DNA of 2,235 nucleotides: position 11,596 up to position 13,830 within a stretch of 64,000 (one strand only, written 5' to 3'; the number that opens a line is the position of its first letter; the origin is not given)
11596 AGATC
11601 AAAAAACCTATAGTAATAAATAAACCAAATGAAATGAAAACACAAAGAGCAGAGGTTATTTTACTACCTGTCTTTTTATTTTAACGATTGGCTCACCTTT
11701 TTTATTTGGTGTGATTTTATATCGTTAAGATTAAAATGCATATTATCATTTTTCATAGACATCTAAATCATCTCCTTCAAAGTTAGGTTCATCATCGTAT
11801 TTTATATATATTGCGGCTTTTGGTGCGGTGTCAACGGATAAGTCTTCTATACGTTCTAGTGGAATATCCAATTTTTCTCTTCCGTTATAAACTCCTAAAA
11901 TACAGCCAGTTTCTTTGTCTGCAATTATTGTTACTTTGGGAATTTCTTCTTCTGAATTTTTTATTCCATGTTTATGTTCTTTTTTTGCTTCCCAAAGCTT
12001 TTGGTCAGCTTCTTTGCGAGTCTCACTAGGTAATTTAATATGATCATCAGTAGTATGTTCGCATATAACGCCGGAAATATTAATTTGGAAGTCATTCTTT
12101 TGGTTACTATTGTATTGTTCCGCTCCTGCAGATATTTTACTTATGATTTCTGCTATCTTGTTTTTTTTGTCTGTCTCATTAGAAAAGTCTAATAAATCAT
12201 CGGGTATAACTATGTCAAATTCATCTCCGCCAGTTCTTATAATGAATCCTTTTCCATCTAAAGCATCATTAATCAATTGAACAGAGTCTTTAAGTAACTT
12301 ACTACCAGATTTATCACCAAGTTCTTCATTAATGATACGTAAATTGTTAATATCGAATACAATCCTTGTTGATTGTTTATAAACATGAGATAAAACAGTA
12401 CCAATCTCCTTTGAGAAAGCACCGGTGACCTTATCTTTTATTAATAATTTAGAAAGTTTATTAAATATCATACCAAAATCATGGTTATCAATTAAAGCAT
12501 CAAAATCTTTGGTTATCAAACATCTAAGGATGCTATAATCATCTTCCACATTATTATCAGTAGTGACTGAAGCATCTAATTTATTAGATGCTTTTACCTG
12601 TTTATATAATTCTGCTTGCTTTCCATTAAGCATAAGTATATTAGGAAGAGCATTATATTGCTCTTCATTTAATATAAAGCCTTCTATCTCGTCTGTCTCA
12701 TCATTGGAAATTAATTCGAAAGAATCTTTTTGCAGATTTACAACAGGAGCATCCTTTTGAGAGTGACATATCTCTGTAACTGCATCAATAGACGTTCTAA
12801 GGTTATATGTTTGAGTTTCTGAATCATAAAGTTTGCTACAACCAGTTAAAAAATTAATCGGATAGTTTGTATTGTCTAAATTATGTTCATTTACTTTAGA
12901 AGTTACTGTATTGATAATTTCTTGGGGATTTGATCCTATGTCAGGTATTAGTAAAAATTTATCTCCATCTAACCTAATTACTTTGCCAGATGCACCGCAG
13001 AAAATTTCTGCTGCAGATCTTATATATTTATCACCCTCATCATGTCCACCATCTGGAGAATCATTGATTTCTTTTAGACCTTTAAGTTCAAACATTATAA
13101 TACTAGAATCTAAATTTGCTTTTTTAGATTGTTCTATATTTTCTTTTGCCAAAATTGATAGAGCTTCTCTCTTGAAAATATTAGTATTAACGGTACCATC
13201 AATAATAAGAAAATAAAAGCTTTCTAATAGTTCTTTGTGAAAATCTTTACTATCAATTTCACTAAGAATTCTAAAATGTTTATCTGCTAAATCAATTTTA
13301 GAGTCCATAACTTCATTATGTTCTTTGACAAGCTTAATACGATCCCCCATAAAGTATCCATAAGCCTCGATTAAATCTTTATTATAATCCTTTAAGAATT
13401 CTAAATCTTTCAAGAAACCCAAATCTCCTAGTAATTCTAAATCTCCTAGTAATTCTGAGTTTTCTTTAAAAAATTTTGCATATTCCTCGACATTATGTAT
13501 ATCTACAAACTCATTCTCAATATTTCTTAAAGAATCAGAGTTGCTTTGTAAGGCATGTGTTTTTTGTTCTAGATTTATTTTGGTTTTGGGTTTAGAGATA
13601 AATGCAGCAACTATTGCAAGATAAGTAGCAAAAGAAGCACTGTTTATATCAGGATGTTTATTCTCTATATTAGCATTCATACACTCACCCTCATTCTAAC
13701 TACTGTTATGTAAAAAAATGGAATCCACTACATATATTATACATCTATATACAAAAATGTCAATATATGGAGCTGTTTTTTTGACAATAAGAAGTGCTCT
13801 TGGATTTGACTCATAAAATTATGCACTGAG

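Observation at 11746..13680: Stand-alone tandem GGDEF protein: degenerate first domain, active-looking second domain with Ser at the guanine-specificity position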

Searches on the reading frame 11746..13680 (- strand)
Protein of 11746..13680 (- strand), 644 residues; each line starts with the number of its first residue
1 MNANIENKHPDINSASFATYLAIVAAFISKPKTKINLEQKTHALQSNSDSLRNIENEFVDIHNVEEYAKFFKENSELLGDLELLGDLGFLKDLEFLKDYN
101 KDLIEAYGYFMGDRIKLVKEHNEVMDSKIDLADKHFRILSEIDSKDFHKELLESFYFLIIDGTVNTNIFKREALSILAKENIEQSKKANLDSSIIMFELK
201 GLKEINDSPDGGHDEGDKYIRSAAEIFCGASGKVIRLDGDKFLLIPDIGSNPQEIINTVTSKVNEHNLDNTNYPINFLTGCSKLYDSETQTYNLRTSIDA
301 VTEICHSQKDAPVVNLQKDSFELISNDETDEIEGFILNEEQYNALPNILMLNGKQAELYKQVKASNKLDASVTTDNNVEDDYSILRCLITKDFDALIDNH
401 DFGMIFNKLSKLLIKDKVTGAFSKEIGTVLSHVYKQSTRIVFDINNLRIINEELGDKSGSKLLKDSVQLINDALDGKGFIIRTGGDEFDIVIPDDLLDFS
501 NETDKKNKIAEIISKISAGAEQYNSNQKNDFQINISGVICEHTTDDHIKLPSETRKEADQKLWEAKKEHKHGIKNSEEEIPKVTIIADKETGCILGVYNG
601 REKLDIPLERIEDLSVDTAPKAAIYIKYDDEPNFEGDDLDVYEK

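Call 3: search_protein_families(library=pfam, proteins=[window:11746-13680:-], max_evalue=10)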
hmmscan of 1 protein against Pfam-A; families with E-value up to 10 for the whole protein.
window:11746-13680:- (644 aa): 1 family
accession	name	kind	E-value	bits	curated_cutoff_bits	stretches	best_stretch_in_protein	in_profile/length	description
PF00990.26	GGDEF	-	1.3e-25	90.4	23.8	2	422-570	15-159/161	Diguanylate cyclase, GGDEF domain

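Call 4: search_protein_families(library=ncbifam, proteins=[window:11746-13680:-], max_evalue=10)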
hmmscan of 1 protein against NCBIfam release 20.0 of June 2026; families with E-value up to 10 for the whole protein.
window:11746-13680:- (644 aa): 17 families
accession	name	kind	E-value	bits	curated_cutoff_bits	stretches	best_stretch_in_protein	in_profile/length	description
TIGR00254.1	GGDEF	domain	2.5e-21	76.1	37.4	2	415-574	16-165/168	diguanylate cyclase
NF040885.1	diguan_DgcJ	equivalog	2.8e-16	59.4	500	2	166-289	347-470/493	diguanylate cyclase DgcJ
NF007135.0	PRK09581.1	equivalog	6.6e-16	58.2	474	2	437-573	321-452/457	PleD family two-component system response regulator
NF038266.1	diguan_SiaD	equivalog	6.2e-14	52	290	2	440-568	129-247/252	biofilm regulation diguanylate cyclase SiaD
NF047654.1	DiguCycDgcRLepto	equivalog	7e-14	51.4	500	2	440-570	168-290/295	diguanylate cyclase DgcR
NF007423.1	PRK09966.1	equivalog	1e-13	51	325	2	421-566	252-390/390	diguanylate cyclase DgcN/YfiN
NF051473.1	DigCycDgcsShew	equivalog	3.7e-13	49.5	400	2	435-570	165-285/291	diguanylate cyclase DgcS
NF052458.1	PhdiestGepA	equivalog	1.7e-11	43.1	1200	2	390-569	404-572/840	phosphodiesterase GepA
NF045675.1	PhdiestaseDibA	equivalog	2.1e-11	42.9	980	2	412-572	215-360/623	phosphodiesterase DibA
NF047872.1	GGDEF_GdpS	equivalog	3.6e-10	39.6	400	1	439-570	221-344/355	GGDEF domain-containing protein GdpS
NF007474.0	PRK10060.1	equivalog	1.2e-09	36.9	782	2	416-492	240-322/663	cyclic di-GMP phosphodiesterase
NF011955.1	PRK15426.1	equivalog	2.2e-09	36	408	2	439-521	432-508/564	cellulose biosynthesis regulator diguanylate cyclase DgcQ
NF007599.0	PRK10245.1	equivalog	5.6e-09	34.9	402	2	166-266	216-315/371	diguanylate cyclase AdrA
NF007298.0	PRK09776.1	equivalog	1.2e-08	33.4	1135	2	422-500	698-779/1111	diguanylate cyclase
NF007380.0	PRK09894.1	equivalog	2.2e-08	33.8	256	2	440-567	162-278/296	diguanylate cyclase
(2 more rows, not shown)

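Call 5: search_solved_structures(query=window:11746-13680:-, max_evalue=10, show_alignments=3)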
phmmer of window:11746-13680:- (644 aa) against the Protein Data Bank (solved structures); distinct sequences matched with E-value up to 10: 38.
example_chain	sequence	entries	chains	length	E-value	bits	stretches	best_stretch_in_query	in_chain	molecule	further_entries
4zve_A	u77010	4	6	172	0.00014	23.8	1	166-252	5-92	Diguanylate cyclase DosC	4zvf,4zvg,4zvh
3ign_A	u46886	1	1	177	0.00019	23.3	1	409-571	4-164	Diguanylate cyclase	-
6zxb_A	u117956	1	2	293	0.00088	21.2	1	439-571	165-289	Putative GGDEF/response regulator receiver domain protein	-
6zxc_A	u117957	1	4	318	0.0011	20.8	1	439-571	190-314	Putative GGDEF/response regulator receiver domain protein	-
6zxm_A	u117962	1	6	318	0.0017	20.2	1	439-571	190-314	Putative GGDEF/response regulator receiver domain protein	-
6eib_A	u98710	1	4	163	0.0022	19.8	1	439-514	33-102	Sensory box/GGDEF family protein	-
3icl_A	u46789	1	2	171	0.0029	19.5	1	440-493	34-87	EAL/GGDEF domain protein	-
5m3c_A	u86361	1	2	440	0.0084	17.9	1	440-512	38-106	Diguanylate cyclase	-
4zmm_A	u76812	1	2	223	0.026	16.3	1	437-492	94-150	diguanylate cyclase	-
4rnf_A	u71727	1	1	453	0.028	16.2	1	440-513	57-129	Motility regulator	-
4rnh_A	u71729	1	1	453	0.028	16.2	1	440-513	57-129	Motility regulator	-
4urq_U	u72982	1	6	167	0.043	15.6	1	440-495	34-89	DIGUANYLATE CYCLASE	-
4urg_A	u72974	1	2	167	0.044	15.6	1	440-495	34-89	DIGUANYLATE CYCLASE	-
4urs_A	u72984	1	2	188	0.046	15.5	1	440-495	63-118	DIGUANYLATE CYCLASE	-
4zmu_A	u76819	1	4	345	0.052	15.3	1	440-492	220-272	diguanylate cyclase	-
6d9m_A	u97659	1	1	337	0.95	11.2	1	439-493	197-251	Fusion protein of Endolysin,Response receiver sensor diguanylate cyclase, GAF domain-conta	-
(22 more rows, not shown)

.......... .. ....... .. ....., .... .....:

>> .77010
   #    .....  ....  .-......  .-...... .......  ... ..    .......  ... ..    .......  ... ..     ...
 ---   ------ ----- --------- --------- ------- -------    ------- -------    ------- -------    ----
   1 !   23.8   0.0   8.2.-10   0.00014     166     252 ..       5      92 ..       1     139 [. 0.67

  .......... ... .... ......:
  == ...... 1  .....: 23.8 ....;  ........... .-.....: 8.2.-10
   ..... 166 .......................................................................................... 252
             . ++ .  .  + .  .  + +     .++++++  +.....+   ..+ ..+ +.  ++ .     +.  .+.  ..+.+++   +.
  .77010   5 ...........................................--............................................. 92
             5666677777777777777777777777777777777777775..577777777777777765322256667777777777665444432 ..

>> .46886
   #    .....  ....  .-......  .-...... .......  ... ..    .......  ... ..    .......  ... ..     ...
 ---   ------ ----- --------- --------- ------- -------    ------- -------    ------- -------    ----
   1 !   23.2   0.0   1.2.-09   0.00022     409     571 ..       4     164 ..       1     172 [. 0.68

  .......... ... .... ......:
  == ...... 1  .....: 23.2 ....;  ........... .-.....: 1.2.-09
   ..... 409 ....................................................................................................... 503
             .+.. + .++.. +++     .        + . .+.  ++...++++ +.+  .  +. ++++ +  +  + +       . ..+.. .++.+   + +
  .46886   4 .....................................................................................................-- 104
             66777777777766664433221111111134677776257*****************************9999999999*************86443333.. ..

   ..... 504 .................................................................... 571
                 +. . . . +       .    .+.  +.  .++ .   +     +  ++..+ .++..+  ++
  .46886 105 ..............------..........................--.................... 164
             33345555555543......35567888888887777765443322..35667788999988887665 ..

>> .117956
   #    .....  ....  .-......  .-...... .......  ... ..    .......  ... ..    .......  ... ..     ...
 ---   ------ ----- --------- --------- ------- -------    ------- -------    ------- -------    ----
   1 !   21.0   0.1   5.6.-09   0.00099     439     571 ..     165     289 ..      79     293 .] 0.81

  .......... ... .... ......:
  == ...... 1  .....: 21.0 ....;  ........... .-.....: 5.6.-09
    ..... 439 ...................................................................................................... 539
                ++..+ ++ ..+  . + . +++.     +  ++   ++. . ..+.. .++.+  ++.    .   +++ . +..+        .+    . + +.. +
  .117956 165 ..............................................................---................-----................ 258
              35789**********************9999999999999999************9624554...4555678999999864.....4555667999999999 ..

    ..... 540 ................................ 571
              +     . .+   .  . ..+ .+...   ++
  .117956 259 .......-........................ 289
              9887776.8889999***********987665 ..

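Call 6: find_homologous_proteins(query=window:11746-13680:-, max_evalue=0.001)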
Query window:11746-13680:-: 8000 candidates shared short words with the query, none scored E <= 0.001.

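Call 19: search_protein_representatives(protein=window:11746-13680:-)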
Query: 644 residues. Proteins with E-value up to 0.001 (for the whole library): 1974; up to 1e-10: 2; up to 1e-30: 0. The best 150 are listed.
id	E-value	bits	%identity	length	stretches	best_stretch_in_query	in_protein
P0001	1.0e-10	57.4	34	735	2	408-493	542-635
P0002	1.0e-10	57.3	34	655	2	435-568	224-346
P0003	1.2e-10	57.2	32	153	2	440-569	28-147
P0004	4.4e-10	55.3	37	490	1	371-570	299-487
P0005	7.9e-10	54.4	28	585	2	407-493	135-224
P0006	1.1e-09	53.9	35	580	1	408-577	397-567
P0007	1.1e-09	53.9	38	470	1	165-290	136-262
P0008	1.1e-09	53.9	28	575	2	32-277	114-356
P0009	3.4e-09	52.3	33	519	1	417-571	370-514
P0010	3.6e-09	52.2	34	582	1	434-570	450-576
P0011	4.4e-09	51.9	31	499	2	433-569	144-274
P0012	6.2e-09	51.4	28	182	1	404-570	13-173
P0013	7.0e-09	51.3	37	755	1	434-573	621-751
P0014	9.6e-09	50.8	34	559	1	409-570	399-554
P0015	1.2e-08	50.5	29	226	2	439-580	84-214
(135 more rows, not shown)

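Call 22: find_encoding_contigs(protein=window:11746-13680:-, flank=10000, max_places=6)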
Protein window:11746-13680:- (644 aa): 8 contigs read that carry it; 3 places shown.
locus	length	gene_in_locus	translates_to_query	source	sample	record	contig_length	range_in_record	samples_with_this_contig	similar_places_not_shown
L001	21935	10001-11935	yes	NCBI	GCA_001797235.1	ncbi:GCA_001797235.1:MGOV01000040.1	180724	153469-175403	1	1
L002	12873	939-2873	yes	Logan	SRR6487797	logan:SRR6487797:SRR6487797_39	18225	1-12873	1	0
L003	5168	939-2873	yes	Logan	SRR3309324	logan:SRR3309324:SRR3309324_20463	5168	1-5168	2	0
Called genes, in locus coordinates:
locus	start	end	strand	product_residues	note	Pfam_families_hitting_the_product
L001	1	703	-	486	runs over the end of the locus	PF00361:Proton_antipo_M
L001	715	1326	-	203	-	-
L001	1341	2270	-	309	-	PF00146:NADHdh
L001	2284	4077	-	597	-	PF00361:Proton_antipo_M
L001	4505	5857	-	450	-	PF05958:tRNA_U5-meth_tr, PF09445:Methyltransf_15 (weak), PF13649:Methyltransf_25 (weak), PF13847:Methyltransf_31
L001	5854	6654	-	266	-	PF22435:MRM3-like_sub_bind, PF08032:SpoU_sub_bind (faint), PF00588:SpoU_methylase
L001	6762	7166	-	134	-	PF00990:GGDEF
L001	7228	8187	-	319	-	-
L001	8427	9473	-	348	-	PF00990:GGDEF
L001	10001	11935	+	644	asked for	-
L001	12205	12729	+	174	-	PF23472:LysM2_CERK1_LYK3_4_5 (faint), PF23473:LysM3_LYK4_5 (faint), PF01476:LysM, PF23457:LysM2_NFP, PF01476:LysM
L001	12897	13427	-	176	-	PF13207:AAA_17, PF13238:AAA_18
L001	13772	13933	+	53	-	PF12655:CDIF630_02480-like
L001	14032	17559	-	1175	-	PF01855:POR_N, PF17147:PFOR_II, PF01558:POR, PF10371:EKR, PF12838:Fer4_7, PF13484:Fer4_16, PF22338:Pyruv_OxRed_insertion, PF02775:TPP_enzyme_C, +8 more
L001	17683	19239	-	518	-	PF03193:RsgA_GTPase (faint), PF00005:ABC_tran, PF00350:Dynamin_N (faint), PF02463:SMC_N (faint), PF13304:AAA_21 (faint), PF12848:ABC_tran_Xtn, PF00005:ABC_tran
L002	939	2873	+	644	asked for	-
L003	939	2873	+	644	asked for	-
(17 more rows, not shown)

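Call 23: find_related_loci(query=window:11746-13680:-, collection=genome_contigs, flank=8000)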
Query window:11746-13680:- (644 aa) in genome_contigs; peptide patterns used: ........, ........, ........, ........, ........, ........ (x = any residue, [..] = any of these).
32 stretches matched a pattern, but none encodes a relative of the query by tblastn (E <= 1e-3).

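Call 24: list_cluster_members(proteins=[window:11746-13680:-])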
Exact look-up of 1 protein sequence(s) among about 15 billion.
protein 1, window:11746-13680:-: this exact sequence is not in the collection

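Call 26: search_protein_families(library=padloc, proteins=[window:11746-13680:-], max_evalue=0.01)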
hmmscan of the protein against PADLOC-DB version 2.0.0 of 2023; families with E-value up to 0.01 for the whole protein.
window:11746-13680:- (644 aa): 0 families

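Call 46: find_related_loci(query=window:11746-13680:-, collection=metagenome_contigs, flank=8000)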
Query window:11746-13680:- (644 aa) in metagenome_contigs; peptide patterns used: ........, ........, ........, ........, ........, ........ (x = any residue, [..] = any of these).
67 stretches matched a pattern, but none encodes a relative of the query by tblastn (E <= 1e-3).

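Call 51: predict_structure(alignment_id=A1)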
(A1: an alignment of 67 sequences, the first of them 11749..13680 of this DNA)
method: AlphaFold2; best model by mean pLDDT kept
length: 644 residues; sequences in the alignment: 67
mean_pLDDT: 59.1   pTM: 0.44
mean pLDDT of the five models: 59.1, 56.9, 56.8, 56.4, 55.7
residues with pLDDT >= 90: 118; 70-90: 55; 50-70: 199; < 50: 272
segments of 3 or more residues with pLDDT < 50: 1-5, 26-45, 80-96, 102-104, 113-115, 117-119, 131-133, 151-181, 269-359, 365-379, 381-394, 575-581, 615-644
pLDDT, mean of each block of 10 residues (from residue 1): 50 58 47 42 50 59 65 59 42 48 51 49 49 49 49 42 36 46 50 63 52 58 57 68 65 59 55 35 26 29 34 29 32 31 36 45 47 42 42 52 66 89 93 89 96 98 98 97 97 92 93 96 96 94 69 88 87 54 58 61 55 45 44 39 32
secondary structure, 60 per line:
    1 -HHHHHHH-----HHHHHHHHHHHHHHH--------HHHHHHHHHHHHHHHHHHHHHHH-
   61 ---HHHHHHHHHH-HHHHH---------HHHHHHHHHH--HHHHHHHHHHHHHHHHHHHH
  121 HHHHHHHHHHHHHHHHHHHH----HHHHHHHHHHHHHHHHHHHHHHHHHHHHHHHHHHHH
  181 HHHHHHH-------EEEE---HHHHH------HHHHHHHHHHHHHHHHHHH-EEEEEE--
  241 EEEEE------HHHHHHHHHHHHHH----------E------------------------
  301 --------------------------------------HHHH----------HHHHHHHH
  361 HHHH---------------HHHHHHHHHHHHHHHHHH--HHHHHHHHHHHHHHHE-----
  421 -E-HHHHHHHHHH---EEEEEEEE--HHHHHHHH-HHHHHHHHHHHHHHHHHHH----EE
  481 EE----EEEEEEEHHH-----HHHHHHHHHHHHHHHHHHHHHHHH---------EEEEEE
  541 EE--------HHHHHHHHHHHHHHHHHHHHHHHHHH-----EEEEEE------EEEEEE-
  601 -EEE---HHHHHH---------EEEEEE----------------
elements in order (helices of 4 or more, strands of 3 or more residues): H2-8 H14-28 H37-59 H64-73 H75-79 H89-98 H101-140 H145-187 E195-198 H202-206 H213-231 E233-238 E241-245 H252-265 H339-342 H353-364 H380-397 H400-414 H424-433 E437-444 H447-454 H456-474 E479-482 E487-493 H502-525 E535-542 H551-576 E582-587 E594-599 E602-604 H608-613 E623-628
